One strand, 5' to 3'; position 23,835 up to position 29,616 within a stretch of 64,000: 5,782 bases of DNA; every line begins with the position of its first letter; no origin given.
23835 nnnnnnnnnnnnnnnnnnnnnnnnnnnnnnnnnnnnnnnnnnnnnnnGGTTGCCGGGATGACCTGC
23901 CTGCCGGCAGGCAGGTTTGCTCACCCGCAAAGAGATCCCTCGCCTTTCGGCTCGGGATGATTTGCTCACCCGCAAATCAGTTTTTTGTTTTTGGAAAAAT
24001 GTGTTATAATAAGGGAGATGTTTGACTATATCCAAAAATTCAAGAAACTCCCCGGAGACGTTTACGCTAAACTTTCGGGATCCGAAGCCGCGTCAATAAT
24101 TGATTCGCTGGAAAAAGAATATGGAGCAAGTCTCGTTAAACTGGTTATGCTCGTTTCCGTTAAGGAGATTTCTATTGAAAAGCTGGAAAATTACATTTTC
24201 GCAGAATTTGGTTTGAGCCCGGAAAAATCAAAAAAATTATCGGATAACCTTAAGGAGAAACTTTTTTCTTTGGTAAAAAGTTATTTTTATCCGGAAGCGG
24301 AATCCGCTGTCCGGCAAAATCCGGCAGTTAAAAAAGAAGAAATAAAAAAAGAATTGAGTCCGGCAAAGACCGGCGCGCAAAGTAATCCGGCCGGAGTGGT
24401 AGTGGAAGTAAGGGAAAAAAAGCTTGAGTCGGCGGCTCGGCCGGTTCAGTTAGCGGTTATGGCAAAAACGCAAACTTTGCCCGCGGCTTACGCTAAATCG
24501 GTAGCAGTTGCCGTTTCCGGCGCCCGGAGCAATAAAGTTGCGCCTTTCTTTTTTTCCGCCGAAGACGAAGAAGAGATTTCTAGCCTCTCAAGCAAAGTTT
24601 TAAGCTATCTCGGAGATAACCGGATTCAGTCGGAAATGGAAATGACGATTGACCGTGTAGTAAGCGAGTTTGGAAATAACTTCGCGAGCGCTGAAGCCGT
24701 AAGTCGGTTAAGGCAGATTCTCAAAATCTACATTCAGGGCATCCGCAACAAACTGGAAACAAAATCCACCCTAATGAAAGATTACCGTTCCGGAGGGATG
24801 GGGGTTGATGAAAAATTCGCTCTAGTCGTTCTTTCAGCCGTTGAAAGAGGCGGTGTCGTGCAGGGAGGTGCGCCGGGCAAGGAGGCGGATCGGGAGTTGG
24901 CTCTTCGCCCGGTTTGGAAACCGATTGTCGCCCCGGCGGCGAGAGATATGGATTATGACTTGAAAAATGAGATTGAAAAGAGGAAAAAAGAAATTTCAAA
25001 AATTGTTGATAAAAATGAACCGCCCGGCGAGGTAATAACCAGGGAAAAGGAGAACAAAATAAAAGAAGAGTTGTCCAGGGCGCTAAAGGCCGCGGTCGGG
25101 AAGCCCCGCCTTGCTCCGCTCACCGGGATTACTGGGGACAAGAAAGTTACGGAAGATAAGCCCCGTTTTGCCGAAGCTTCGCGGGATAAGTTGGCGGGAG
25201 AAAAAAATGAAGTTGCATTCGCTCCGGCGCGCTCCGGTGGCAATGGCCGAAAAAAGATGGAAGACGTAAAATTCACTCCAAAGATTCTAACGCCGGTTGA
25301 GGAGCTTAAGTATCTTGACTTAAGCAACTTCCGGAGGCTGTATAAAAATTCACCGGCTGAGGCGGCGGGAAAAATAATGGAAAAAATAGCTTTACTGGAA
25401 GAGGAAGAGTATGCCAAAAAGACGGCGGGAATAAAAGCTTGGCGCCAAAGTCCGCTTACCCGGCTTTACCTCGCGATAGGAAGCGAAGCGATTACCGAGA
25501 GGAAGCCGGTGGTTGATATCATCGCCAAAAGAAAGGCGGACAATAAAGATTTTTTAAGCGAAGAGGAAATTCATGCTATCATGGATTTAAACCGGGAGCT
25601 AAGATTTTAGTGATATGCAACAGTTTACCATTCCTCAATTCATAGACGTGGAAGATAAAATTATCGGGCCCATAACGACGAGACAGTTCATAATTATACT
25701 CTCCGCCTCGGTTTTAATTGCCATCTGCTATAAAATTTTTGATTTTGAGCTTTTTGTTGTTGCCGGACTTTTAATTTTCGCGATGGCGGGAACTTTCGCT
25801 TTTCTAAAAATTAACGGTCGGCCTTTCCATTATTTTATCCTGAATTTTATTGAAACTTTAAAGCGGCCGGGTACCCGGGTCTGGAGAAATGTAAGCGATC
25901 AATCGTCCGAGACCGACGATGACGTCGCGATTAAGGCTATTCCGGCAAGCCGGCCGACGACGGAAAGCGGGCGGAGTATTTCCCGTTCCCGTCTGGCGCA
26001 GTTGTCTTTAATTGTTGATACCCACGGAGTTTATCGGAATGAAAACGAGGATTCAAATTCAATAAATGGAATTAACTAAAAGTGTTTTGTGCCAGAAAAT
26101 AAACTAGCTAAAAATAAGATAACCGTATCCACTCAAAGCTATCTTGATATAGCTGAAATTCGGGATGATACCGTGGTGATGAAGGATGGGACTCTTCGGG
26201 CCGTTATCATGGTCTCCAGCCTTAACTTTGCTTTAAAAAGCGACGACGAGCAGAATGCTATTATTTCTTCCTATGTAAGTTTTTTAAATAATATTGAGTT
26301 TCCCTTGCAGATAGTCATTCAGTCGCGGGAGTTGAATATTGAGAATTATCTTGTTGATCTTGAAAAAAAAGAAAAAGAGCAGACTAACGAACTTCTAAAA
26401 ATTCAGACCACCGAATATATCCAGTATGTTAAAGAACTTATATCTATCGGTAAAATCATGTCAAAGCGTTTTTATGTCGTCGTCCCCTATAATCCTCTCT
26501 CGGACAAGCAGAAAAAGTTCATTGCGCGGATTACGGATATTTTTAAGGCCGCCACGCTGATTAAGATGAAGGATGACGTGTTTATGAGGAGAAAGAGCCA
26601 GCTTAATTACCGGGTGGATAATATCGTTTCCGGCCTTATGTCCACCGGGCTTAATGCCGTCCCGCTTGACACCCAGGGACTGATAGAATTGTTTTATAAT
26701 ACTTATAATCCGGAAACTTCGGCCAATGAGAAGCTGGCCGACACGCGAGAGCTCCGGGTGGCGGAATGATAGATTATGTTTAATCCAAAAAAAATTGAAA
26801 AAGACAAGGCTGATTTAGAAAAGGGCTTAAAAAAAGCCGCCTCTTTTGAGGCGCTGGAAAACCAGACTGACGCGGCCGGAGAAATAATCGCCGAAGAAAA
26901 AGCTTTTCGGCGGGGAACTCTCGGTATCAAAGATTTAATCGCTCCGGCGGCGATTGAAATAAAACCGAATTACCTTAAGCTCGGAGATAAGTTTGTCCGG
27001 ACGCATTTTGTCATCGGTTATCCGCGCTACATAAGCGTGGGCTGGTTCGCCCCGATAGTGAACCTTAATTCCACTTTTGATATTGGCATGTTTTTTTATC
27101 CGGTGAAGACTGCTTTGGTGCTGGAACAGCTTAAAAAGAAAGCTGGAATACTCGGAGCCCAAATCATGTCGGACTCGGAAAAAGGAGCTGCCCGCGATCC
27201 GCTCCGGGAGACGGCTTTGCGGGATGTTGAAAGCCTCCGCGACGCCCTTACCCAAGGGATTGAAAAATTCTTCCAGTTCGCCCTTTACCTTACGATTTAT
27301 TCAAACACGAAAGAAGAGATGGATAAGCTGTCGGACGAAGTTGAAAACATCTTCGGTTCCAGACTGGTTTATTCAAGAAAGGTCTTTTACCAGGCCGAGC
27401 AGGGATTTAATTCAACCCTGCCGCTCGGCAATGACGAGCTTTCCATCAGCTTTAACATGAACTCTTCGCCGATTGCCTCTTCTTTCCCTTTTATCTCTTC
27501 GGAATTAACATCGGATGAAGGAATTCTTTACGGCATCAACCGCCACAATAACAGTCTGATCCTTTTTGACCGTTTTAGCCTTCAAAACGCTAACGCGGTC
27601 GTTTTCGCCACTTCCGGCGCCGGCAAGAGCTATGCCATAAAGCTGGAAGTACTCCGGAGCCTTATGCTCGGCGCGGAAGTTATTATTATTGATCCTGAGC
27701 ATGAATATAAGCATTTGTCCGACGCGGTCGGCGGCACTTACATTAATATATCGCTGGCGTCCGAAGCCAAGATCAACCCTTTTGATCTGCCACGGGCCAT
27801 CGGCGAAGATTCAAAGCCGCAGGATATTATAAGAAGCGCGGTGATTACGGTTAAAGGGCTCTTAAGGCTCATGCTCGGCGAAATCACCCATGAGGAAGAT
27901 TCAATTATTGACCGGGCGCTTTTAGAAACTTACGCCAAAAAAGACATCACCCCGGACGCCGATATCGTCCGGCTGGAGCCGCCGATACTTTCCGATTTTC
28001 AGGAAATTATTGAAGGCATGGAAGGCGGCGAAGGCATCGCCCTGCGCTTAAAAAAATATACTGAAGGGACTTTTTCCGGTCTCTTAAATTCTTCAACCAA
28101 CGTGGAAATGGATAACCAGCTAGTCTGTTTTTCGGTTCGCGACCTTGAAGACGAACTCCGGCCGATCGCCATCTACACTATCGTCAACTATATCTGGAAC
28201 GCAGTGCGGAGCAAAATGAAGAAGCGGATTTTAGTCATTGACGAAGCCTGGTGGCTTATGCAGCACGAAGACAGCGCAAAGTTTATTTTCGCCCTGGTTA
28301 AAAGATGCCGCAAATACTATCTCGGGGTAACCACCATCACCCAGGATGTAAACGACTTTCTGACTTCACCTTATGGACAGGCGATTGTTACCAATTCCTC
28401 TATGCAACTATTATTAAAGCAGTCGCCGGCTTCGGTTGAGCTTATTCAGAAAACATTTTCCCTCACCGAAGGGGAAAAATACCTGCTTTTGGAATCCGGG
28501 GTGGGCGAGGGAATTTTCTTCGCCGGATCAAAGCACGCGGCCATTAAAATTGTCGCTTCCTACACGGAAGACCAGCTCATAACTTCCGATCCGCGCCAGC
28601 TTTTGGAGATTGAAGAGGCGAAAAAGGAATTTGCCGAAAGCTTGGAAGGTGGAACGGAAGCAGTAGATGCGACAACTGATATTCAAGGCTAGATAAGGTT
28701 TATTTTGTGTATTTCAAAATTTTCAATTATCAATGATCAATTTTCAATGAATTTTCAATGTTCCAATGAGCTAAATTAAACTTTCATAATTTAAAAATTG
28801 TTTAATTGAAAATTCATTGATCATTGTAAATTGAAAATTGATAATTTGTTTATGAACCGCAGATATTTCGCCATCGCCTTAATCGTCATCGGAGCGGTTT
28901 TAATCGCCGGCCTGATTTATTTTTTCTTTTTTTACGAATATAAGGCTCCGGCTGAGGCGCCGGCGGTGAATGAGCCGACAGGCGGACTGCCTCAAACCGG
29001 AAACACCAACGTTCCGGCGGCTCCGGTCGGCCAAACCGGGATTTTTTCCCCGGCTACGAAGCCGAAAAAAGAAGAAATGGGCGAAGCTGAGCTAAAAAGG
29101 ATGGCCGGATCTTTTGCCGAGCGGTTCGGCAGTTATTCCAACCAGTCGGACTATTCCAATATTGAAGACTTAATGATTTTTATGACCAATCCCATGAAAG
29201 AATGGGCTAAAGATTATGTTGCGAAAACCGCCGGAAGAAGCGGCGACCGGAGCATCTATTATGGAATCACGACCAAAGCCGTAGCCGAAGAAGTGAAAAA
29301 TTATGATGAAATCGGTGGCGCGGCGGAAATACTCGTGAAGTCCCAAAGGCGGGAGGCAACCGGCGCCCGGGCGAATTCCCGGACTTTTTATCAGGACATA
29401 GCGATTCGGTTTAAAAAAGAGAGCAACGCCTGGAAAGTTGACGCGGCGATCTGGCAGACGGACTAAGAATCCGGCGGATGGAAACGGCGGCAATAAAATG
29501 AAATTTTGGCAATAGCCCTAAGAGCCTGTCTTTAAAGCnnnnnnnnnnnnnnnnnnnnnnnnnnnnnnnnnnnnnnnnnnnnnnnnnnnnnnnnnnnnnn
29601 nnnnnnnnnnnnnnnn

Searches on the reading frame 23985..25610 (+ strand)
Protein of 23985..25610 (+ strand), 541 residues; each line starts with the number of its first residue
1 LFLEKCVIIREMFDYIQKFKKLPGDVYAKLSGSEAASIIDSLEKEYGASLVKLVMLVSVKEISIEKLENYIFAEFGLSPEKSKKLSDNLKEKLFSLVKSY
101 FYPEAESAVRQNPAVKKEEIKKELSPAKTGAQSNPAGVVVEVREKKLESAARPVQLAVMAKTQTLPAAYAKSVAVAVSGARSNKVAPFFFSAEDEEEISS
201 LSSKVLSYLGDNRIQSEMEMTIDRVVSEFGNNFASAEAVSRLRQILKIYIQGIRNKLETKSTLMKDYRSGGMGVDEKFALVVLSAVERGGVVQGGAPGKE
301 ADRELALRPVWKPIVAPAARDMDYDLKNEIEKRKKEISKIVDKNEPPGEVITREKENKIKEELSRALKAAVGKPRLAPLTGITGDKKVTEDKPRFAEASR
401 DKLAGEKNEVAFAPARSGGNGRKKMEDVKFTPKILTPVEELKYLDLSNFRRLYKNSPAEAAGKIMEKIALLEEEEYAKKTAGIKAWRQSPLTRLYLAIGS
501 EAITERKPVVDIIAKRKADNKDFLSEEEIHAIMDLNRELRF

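Call 4: search_protein_families(library=pfam, proteins=[window:23985-25610:+], max_evalue=1)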
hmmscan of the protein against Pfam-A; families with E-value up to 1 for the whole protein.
window:23985-25610:+ (541 aa): 1 family
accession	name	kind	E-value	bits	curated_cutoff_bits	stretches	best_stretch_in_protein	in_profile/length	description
PF11955.13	PORR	-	0.014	14.8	22.3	1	34-122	86-172/326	Plant organelle RNA recognition domain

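Call 99: search_solved_structures(query=A7, max_evalue=1)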
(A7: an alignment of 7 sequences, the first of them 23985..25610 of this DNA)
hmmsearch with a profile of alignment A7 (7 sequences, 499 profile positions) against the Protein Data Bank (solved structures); distinct sequences matched with E-value up to 1: 4.
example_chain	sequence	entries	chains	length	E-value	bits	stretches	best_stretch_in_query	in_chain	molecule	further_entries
9njt_A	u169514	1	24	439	0.1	14.9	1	299-418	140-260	Dihydrolipoyllysine-residue succinyltransferase component of 2-oxoglutarate dehydrogenase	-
6bbq_A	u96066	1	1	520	0.25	13.5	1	239-315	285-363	Cytohesin-3,ADP-ribosylation factor 6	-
6bbp_A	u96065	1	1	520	0.25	13.5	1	239-315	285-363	Cytohesin-3,ADP-ribosylation factor 6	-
6ur8_A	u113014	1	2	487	0.58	12.4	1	285-394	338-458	Chimera of soluble cytochrome b562 (BRIL) and neuronal acetylcholine receptor subunit alph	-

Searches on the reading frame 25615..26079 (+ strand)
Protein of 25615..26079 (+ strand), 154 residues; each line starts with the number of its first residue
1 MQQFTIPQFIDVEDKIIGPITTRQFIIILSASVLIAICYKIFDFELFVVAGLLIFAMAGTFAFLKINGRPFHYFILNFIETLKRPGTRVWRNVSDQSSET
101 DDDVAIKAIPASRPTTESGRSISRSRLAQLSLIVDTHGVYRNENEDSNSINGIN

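Call 5: search_protein_families(library=ncbifam, proteins=[window:25615-26079:+], max_evalue=1)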
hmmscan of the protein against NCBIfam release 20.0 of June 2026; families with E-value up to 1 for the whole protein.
window:25615-26079:+ (154 aa): 0 families

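Call 47: search_protein_families(library=pfam, proteins=[window:25615-26079:+], max_evalue=0.01)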
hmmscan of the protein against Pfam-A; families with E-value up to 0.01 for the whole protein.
window:25615-26079:+ (154 aa): 1 family
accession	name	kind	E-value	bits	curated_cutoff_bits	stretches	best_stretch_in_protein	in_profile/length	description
PF12666.12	PrgI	-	4.4e-07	30.8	27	1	7-89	3-90/91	PrgI family protein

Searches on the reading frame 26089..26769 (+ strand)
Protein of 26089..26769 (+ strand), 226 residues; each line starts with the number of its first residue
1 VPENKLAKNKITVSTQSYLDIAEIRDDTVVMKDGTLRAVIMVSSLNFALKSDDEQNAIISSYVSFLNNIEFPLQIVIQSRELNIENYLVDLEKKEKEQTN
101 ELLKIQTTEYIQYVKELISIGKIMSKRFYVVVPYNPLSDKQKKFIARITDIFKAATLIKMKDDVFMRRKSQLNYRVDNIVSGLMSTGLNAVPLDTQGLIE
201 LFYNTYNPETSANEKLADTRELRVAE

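Call 5: search_protein_families(library=ncbifam, proteins=[window:26089-26769:+], max_evalue=1)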
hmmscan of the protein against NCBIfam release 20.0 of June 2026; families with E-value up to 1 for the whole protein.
window:26089-26769:+ (226 aa): 4 families
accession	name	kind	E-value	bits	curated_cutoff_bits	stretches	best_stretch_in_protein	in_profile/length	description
NF045975.1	VirB4_plasma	equivalog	4e-10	38.1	590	1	6-156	94-256/894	Mbov_0397 family ICE element conjugal transfer ATPase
NF041427.1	TrsD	subfamily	1.1e-06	28.6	200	1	5-141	7-150/201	TrsD/TraD family conjugative transfer protein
NF010427.0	PRK13853.1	equivalog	0.00072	17.6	957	1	13-149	10-142/789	type IV secretion system protein VirB4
NF011996.0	PRK15452.1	equivalog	0.015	14.1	534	1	114-153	49-88/449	prephenate-dependent tRNA uridine(34) hydroxylase TrhP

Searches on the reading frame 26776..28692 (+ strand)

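Call 5: search_protein_families(library=ncbifam, proteins=[window:26776-28692:+], max_evalue=1)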
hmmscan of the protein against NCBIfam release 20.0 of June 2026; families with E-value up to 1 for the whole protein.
window:26776-28692:+ (638 aa): 17 families
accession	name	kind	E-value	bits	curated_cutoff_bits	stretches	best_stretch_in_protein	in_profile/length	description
NF045971.1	conju_CD1110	equivalog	9.1e-107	358.2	325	1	25-586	161-730/752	VirB4-like conjugal transfer ATPase, CD1110 family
NF045975.1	VirB4_plasma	equivalog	7.1e-84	282.1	590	1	32-601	292-892/894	Mbov_0397 family ICE element conjugal transfer ATPase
TIGR02746.1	TraC-F-type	equivalog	1.6e-52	178.5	567.05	1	145-565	296-727/800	type IV secretion system protein TraC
TIGR00929.1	VirB4_CagE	subfamily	2.2e-33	115.5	643.1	1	72-572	240-725/792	VirB4 family type IV secretion/conjugal transfer ATPase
NF010278.0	PRK13721.1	subfamily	2.2e-20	72.2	1177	1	146-553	343-765/874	type IV secretion system protein TraC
TIGR03783.1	Bac_Flav_CT_G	subfamily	4e-16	58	261.55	1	427-572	606-758/829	TraG family conjugative transposon ATPase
NF041017.1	DNA_import_CedB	equivalog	9.2e-15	54.3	700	2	458-528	445-519/590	DNA import protein CedB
NF010447.0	PRK13873.1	equivalog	5.5e-09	34.5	1020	1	425-560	579-715/815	conjugal transfer protein TrbE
NF052333.1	ATPase_TcpF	exception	4.7e-07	28.1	1100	2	146-315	327-506/813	conjugal transfer ATPase TcpF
NF010473.0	PRK13898.1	equivalog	3.9e-06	25.2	1050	1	274-573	450-732/801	type IV secretion system ATPase VirB4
NF053655.1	CedD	equivalog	0.0001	21.1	600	1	477-567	413-498/527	DNA-translocating ATPase CedD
NF010427.0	PRK13853.1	equivalog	0.0012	16.8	957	1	293-567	450-712/789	type IV secretion system protein VirB4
TIGR03744.1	traC_PFL_4706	equivalog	0.0025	15.7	520.6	1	464-574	711-822/892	conjugative transfer ATPase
NF042935.1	SCO6880_fam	subfamily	0.0026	16.7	60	1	138-218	397-476/477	SCO6880 family protein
NF010466.0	PRK13891.1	subfamily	0.005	14.8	1322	1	419-549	622-754/852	conjugal transfer protein TrbE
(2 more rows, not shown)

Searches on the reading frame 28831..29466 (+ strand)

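Call 5: search_protein_families(library=ncbifam, proteins=[window:28831-29466:+], max_evalue=1)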
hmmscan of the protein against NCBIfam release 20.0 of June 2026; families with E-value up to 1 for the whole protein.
window:28831-29466:+ (211 aa): 2 families
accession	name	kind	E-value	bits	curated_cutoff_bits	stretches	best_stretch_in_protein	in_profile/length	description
NF051431.1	Rv0361_Cterm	subfamily_domain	0.15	12.3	37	0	10-38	2-30/140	Rv0361 family membrane protein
NF047981.1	RC1041_fam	subfamily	0.2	11.4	90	1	15-37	23-45/57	RC1041 family protein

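Call 47: search_protein_families(library=pfam, proteins=[window:28831-29466:+], max_evalue=0.01)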
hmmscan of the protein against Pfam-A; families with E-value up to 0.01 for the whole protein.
window:28831-29466:+ (211 aa): 0 families
